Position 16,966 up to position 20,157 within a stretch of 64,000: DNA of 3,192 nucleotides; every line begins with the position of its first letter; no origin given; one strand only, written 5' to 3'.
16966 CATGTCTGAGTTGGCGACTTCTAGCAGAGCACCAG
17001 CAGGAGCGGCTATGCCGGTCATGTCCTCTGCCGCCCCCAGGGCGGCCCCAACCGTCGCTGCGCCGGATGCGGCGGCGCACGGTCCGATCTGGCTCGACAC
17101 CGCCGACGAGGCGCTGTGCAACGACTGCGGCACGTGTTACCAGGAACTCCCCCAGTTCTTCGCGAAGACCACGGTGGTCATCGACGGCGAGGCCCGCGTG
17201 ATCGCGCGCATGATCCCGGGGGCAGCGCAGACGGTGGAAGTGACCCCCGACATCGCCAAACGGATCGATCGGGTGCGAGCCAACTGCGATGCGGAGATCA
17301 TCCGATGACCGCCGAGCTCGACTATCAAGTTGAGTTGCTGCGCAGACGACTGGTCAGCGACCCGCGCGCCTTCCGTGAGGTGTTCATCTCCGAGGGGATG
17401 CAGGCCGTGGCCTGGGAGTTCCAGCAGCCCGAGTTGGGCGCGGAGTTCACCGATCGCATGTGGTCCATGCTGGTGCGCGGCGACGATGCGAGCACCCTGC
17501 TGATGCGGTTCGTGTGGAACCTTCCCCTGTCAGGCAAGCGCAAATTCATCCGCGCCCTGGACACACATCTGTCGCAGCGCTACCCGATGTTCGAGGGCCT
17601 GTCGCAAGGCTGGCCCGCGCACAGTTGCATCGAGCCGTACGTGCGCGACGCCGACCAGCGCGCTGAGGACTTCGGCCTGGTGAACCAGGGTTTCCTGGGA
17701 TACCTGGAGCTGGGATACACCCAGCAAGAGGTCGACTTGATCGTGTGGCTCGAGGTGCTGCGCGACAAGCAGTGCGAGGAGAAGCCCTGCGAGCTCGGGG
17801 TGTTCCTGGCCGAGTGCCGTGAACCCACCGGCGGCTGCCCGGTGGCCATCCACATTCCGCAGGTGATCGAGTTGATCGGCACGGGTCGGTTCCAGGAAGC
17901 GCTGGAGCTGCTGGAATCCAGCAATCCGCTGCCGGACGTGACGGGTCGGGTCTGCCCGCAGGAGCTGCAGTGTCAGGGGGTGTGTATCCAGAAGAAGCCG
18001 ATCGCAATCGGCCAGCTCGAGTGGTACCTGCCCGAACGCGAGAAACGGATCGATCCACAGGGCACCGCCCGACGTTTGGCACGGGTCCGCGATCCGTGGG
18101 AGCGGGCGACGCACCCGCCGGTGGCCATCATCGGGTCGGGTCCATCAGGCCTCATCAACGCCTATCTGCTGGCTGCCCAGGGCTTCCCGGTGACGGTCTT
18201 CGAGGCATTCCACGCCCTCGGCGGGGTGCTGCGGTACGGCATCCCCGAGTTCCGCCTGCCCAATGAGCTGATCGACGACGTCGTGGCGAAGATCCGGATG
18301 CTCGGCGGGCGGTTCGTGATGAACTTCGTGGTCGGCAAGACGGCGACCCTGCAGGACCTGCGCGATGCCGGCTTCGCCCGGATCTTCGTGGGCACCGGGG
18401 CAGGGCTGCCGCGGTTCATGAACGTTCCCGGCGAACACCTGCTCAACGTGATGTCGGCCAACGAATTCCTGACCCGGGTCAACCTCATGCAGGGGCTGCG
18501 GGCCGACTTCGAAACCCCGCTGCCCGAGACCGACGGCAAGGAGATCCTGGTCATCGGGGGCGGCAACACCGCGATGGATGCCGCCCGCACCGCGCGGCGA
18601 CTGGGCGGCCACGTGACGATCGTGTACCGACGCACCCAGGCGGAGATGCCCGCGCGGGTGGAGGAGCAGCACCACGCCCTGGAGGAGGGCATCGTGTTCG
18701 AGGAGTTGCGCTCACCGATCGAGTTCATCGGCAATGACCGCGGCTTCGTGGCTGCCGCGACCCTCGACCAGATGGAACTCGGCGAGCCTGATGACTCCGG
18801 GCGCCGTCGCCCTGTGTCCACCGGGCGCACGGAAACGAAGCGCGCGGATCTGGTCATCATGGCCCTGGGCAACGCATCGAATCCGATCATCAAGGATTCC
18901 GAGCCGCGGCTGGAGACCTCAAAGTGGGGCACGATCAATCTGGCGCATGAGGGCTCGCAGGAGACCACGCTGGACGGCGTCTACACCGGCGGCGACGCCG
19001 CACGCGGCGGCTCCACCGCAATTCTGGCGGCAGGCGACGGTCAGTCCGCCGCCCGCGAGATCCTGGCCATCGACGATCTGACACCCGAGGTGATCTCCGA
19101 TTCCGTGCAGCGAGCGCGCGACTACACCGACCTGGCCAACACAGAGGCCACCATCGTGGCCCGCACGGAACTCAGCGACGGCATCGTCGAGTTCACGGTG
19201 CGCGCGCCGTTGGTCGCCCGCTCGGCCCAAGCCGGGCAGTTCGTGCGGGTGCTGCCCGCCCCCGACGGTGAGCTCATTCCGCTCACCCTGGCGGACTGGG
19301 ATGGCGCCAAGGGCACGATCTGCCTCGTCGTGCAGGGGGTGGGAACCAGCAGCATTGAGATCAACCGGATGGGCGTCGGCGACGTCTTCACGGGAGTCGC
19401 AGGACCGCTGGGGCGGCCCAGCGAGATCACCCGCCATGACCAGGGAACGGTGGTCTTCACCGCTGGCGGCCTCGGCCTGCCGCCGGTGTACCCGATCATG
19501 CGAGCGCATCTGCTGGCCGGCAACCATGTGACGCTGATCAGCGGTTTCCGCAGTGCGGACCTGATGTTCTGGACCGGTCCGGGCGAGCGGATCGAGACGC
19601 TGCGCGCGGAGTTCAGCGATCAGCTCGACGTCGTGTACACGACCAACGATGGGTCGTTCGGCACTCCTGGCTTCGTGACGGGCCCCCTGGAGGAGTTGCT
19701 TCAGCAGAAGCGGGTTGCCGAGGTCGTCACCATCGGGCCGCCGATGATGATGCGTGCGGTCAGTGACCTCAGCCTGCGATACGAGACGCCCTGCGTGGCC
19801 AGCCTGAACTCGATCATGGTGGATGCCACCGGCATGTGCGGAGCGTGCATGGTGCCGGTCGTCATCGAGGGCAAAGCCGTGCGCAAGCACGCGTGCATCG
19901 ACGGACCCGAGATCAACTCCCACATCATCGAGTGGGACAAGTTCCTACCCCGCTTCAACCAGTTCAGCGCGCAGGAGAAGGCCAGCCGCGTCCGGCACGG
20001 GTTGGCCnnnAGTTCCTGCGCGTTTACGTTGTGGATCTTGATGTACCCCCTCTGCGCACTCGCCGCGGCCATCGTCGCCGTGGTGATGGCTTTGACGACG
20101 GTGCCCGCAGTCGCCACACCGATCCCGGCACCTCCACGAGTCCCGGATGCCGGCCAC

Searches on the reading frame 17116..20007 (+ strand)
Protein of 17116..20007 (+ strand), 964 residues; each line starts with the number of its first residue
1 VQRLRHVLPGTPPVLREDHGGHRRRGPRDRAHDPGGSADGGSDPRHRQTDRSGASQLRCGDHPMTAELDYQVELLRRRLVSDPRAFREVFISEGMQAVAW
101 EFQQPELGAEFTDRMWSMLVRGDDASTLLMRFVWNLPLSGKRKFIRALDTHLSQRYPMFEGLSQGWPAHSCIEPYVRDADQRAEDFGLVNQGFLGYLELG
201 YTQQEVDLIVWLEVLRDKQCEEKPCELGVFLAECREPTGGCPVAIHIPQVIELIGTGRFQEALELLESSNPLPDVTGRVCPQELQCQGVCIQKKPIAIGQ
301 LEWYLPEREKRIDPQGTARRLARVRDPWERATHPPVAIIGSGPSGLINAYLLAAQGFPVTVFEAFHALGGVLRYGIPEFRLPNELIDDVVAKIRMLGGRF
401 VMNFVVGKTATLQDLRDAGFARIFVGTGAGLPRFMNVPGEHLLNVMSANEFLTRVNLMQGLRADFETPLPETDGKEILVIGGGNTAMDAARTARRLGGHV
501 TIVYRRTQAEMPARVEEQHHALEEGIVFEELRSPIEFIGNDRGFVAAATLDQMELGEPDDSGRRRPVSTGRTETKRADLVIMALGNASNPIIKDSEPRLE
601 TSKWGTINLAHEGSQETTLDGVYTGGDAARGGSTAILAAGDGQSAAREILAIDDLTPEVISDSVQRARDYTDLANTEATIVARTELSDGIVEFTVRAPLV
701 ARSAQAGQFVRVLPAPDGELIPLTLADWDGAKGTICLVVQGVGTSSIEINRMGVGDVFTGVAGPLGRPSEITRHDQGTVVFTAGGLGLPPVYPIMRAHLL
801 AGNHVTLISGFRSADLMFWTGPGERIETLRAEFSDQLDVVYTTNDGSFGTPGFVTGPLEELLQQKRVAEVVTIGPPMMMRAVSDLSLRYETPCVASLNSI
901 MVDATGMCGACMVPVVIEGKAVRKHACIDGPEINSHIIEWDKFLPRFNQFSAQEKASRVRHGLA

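Call 66: search_protein_families(library=pfam, proteins=[window:17116-20007:+], max_evalue=0.00001)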
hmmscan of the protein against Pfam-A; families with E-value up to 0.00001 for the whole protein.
window:17116-20007:+ (964 aa): 6 families
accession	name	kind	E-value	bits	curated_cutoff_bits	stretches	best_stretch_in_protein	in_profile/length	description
PF07992.20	Pyr_redox_2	-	7.5e-26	91.6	26.1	1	336-640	3-289/291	Pyridine nucleotide-disulphide oxidoreductase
PF14691.11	Fer4_20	-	1.1e-19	70.8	25.8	1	234-309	27-108/113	Dihydroprymidine dehydrogenase domain II, 4Fe-4S cluster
PF10418.14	DHODB_Fe-S_bind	-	3.1e-10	40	23.9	1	898-937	1-39/41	Iron-sulfur cluster binding domain of dihydroorotate dehydrogenase B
PF13738.12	Pyr_redox_3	-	3.1e-09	36.9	30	1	470-626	160-305/305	Pyridine nucleotide-disulphide oxidoreductase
PF00070.33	Pyr_redox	-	5e-09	37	22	1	477-545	2-74/82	Pyridine nucleotide-disulphide oxidoreductase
PF13450.12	NAD_binding_8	-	1.3e-06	29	21.9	1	338-372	1-35/68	NAD(P)-binding Rossmann-like domain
